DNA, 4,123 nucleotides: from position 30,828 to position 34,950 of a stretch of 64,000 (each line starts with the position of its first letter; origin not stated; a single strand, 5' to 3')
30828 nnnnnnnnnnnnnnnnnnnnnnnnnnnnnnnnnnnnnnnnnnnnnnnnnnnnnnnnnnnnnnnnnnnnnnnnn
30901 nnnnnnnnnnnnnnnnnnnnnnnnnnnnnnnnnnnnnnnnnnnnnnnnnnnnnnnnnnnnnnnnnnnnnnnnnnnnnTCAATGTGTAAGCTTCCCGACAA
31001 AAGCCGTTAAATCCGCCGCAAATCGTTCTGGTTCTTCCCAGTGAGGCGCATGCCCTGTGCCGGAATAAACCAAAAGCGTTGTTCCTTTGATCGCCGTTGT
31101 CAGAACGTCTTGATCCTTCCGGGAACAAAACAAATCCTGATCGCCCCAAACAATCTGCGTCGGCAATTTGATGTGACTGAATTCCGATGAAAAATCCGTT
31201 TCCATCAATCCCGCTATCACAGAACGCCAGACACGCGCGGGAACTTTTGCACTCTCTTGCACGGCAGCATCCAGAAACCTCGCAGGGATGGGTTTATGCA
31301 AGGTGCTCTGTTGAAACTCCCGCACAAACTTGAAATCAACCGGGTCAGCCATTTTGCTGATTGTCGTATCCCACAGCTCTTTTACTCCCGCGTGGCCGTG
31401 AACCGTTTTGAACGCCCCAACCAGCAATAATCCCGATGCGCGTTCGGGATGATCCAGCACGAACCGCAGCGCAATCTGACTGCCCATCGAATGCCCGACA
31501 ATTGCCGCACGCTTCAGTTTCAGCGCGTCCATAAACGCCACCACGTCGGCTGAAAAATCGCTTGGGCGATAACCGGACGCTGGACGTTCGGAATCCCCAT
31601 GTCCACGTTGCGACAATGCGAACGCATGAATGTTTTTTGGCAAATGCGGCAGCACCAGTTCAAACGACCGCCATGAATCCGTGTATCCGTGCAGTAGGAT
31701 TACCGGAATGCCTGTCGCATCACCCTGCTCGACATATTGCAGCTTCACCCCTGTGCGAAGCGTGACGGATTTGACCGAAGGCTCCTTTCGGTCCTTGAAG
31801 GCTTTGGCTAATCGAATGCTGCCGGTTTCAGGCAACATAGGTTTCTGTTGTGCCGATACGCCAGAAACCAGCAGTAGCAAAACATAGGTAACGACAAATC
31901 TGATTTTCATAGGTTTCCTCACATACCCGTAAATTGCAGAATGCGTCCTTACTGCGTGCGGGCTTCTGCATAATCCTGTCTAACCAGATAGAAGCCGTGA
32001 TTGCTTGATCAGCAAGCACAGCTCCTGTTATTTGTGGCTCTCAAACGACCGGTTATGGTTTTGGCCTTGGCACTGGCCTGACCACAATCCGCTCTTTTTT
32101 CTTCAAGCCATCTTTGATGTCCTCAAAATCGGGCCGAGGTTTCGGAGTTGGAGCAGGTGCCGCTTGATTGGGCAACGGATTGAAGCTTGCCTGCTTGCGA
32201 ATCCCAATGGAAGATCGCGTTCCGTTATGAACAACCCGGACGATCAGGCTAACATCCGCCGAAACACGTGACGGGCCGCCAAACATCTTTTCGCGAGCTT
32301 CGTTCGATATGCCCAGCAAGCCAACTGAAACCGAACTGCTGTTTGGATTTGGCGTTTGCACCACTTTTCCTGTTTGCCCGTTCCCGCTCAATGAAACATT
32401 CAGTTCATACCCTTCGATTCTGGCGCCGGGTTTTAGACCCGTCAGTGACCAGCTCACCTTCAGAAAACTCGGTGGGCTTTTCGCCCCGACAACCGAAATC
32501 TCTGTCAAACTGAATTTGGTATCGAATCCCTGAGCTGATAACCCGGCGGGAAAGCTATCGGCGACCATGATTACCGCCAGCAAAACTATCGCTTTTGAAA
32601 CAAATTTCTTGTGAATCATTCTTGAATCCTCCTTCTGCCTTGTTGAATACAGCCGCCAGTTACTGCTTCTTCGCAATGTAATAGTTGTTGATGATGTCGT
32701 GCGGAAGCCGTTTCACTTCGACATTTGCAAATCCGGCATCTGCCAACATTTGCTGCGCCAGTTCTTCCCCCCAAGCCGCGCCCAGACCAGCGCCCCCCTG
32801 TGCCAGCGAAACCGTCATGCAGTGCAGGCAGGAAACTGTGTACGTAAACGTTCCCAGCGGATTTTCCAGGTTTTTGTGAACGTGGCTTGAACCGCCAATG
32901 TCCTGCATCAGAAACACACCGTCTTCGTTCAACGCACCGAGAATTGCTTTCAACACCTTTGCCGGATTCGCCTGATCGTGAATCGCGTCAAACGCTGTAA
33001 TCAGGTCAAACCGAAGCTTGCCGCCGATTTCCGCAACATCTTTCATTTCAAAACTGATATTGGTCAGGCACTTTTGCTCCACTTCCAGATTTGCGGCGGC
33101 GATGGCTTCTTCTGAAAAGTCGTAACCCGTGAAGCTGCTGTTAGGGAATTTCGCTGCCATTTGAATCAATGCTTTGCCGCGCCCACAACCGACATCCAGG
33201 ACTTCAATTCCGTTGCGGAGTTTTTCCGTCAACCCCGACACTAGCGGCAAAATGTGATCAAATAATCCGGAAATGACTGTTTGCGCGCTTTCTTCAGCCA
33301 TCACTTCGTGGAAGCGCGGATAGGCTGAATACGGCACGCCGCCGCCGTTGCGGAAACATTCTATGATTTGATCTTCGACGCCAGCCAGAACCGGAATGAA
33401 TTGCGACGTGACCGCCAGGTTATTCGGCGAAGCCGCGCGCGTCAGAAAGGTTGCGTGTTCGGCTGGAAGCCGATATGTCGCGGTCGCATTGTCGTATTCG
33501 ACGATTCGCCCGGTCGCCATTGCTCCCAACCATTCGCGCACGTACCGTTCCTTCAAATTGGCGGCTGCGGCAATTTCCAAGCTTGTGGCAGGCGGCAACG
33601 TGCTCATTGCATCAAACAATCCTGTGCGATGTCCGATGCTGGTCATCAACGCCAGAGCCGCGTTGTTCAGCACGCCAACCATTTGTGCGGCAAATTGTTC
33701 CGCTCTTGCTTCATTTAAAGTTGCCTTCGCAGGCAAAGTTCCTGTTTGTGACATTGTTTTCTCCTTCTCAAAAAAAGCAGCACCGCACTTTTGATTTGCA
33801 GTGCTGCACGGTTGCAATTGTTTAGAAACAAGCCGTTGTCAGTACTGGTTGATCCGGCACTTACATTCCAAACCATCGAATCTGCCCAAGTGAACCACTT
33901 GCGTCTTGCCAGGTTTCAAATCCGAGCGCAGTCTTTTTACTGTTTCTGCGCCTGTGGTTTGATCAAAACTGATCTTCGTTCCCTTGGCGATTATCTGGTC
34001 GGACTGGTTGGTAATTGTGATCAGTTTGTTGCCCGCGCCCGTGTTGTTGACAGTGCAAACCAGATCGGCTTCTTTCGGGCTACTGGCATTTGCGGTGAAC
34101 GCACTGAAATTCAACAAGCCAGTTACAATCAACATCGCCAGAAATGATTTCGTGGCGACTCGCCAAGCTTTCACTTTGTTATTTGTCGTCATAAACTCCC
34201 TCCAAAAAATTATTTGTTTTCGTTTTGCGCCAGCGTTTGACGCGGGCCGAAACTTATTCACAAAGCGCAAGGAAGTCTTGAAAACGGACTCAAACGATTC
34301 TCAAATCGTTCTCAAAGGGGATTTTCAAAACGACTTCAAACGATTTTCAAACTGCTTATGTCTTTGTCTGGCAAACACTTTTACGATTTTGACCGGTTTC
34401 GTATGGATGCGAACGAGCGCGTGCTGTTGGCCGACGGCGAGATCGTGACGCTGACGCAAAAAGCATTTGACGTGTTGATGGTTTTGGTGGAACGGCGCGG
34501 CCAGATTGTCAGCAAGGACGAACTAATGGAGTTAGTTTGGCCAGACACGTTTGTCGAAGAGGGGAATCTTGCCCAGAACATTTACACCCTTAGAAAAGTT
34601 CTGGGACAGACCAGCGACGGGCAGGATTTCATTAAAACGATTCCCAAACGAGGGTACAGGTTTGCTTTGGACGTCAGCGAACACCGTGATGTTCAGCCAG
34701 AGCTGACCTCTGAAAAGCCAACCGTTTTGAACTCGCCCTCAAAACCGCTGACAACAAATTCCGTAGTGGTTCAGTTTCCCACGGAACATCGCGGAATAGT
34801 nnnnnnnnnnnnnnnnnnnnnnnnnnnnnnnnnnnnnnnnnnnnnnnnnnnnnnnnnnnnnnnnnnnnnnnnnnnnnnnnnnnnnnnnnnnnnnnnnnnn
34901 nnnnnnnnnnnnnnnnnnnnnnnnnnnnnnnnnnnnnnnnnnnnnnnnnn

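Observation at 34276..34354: Dense array of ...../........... direct repeats in the promoter region of a CadC-like regulator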

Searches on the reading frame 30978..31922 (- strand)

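Call 60: search_protein_families(library=pfam, proteins=[window:30978-31922:-], max_evalue=0.01)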
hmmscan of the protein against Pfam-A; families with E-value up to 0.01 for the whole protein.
window:30978-31922:- (314 aa): 7 families
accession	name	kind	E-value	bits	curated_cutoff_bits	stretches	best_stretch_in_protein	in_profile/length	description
PF00561.26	Abhydrolase_1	-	1.1e-28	101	25.8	1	73-298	2-245/245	alpha/beta hydrolase fold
PF12697.13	Abhydrolase_6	-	6.4e-22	79.7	26.3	1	74-303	1-216/217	Alpha/beta hydrolase family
PF12146.15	Hydrolase_4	-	1.2e-21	77.6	27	1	74-296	7-237/239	Serine aminopeptidase, S33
PF03096.20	Ndr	-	1.1e-05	24.7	23.3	1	123-309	85-276/283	Ndr family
PF06821.19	Ser_hydrolase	-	0.0045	17.4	22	0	137-176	55-96/172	Serine hydrolase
PF06028.17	DUF915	-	0.0075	16.1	22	0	135-158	101-124/255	Alpha/beta hydrolase of unknown function (DUF915)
PF20408.4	Abhydrolase_11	-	0.0089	16.2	27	0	128-169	68-106/193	Alpha/beta hydrolase domain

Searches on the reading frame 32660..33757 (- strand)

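Call 7: search_protein_families(library=pfam, proteins=[window:32660-33757:-], max_evalue=0.01)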
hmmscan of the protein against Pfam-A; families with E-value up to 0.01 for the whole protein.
window:32660-33757:- (365 aa): 15 families
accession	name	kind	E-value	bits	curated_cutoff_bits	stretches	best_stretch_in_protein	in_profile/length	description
PF21320.3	HTH_65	-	5.3e-38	129.5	24.1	1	33-107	1-75/75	Rv2258c-like winged HTH domain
PF13847.12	Methyltransf_31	-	2e-24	86.4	27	1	181-298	2-123/145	Methyltransferase domain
PF13489.12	Methyltransf_23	-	3.9e-18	66.1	27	1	172-311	12-132/164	Methyltransferase domain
PF08242.18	Methyltransf_12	-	2.9e-16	60.4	30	1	187-282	1-98/98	Methyltransferase domain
PF13649.12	Methyltransf_25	-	3.9e-15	56.8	27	1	186-280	1-97/97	Methyltransferase domain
PF08241.18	Methyltransf_11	-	1.8e-11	44.9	21.2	1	187-283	1-94/95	Methyltransferase domain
PF05175.20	MTS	-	3.6e-08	33.7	23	1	176-264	27-113/170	Methyltransferase small domain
PF02390.23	Methyltransf_4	-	4.7e-08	33.1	24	1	185-240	4-59/173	Putative methyltransferase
PF02353.26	CMAS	-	2.9e-07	30.5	27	1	179-294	59-174/273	Mycolic acid cyclopropane synthetase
PF01135.25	PCMT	-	2.6e-05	24.5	20.3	1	174-284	66-171/210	Protein-L-isoaspartate(D-aspartate) O-methyltransferase (PCMT)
PF01209.24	Ubie_methyltran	-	0.00022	21.1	20.1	1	181-285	46-152/233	ubiE/COQ5 methyltransferase family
PF00891.24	Methyltransf_2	-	0.0017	18.1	22.3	1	184-286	64-166/210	O-methyltransferase domain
PF06325.19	PrmA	-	0.0022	18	22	1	176-255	155-232/296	Ribosomal protein L11 methyltransferase (PrmA)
PF07021.18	MetW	-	0.0024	18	21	1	177-273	8-99/193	Methionine biosynthesis protein MetW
PF03848.20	TehB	-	0.0059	16.5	20.4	0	184-254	32-100/193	Tellurite resistance protein TehB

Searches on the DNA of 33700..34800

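Call 8: search_rna_families(source=window, start=33700, end=34800, threshold=evalue, max_evalue=10)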
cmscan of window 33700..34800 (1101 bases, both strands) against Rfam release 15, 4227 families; matches with E-value up to 10: 2.
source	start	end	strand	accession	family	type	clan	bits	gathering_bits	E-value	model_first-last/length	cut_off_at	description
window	34081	34140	-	RF01277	snoU54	Gene; snRNA; snoRNA; CD-box;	CL00008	23.2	35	0.043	1-67/67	no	Small nucleolar RNA U54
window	33792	33855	+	RF00828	mir-75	Gene; miRNA;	-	15.2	60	8.1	1-92/92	no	mir-75 microRNA precursor family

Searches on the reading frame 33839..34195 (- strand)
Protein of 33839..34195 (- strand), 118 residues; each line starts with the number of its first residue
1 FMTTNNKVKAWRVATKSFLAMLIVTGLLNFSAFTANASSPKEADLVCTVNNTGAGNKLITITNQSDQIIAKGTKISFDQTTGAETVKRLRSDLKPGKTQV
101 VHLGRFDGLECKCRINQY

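Call 7: search_protein_families(library=pfam, proteins=[window:33839-34195:-], max_evalue=0.01)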
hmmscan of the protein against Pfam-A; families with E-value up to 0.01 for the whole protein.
window:33839-34195:- (118 aa): 0 families

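Call 60: search_protein_families(library=pfam, proteins=[window:33839-34195:-], max_evalue=0.01)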
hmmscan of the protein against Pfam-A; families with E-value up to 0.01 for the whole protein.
window:33839-34195:- (118 aa): 0 families

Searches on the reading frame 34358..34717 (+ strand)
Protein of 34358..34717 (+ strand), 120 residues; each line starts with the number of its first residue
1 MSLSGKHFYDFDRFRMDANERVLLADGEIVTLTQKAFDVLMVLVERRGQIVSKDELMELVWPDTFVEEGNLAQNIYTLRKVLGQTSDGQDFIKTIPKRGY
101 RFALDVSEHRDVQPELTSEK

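Call 24: search_solved_structures(query=window:34358-34717:+, max_evalue=0.01, show_alignments=3)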
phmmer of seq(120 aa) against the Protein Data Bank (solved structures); distinct sequences matched with E-value up to 0.01: 57.
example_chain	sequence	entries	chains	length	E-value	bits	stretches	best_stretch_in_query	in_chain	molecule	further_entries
7nmb_A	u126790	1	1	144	7e-12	48.6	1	5-106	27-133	Cholera toxin transcriptional activator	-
8b4b_W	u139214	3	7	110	1.6e-11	47.5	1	25-103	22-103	Cholera toxin transcriptional activator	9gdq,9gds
8b4c_D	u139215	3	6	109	1.6e-11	47.4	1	25-103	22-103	Cholera toxin transcriptional activator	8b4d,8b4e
5ju7_A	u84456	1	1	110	9e-11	45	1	25-105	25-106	Transcriptional activator CadC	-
1p2f_A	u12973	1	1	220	9.5e-09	38.5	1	6-102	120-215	Response Regulator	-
4u88_A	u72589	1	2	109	1.4e-08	37.9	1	11-110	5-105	Transcriptional regulator SaeR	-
7lz9_A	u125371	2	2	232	5.1e-08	36.1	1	14-103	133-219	Putative two-component system response regulator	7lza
2hqn_A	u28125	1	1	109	7.2e-08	35.7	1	5-103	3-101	Putative TRANSCRIPTIONAL REGULATOR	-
4qwq_B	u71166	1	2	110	8.4e-08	35.4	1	10-103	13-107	Response regulator SaeR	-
6zwt_A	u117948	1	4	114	2.7e-07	33.8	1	10-110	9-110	Two-component response regulator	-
7e1b_A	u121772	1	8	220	3e-07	33.7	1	16-63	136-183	DNA-binding response regulator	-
2hqr_A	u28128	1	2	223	3.7e-07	33.4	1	14-103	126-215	Putative TRANSCRIPTIONAL REGULATOR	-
4ixa_A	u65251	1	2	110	3.9e-07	33.3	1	19-110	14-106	Response regulator SaeR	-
8uvx_B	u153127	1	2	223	4.9e-07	33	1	3-104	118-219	DNA-binding response regulator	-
8uuz_A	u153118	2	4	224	5e-07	33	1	3-104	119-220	DNA-binding response regulator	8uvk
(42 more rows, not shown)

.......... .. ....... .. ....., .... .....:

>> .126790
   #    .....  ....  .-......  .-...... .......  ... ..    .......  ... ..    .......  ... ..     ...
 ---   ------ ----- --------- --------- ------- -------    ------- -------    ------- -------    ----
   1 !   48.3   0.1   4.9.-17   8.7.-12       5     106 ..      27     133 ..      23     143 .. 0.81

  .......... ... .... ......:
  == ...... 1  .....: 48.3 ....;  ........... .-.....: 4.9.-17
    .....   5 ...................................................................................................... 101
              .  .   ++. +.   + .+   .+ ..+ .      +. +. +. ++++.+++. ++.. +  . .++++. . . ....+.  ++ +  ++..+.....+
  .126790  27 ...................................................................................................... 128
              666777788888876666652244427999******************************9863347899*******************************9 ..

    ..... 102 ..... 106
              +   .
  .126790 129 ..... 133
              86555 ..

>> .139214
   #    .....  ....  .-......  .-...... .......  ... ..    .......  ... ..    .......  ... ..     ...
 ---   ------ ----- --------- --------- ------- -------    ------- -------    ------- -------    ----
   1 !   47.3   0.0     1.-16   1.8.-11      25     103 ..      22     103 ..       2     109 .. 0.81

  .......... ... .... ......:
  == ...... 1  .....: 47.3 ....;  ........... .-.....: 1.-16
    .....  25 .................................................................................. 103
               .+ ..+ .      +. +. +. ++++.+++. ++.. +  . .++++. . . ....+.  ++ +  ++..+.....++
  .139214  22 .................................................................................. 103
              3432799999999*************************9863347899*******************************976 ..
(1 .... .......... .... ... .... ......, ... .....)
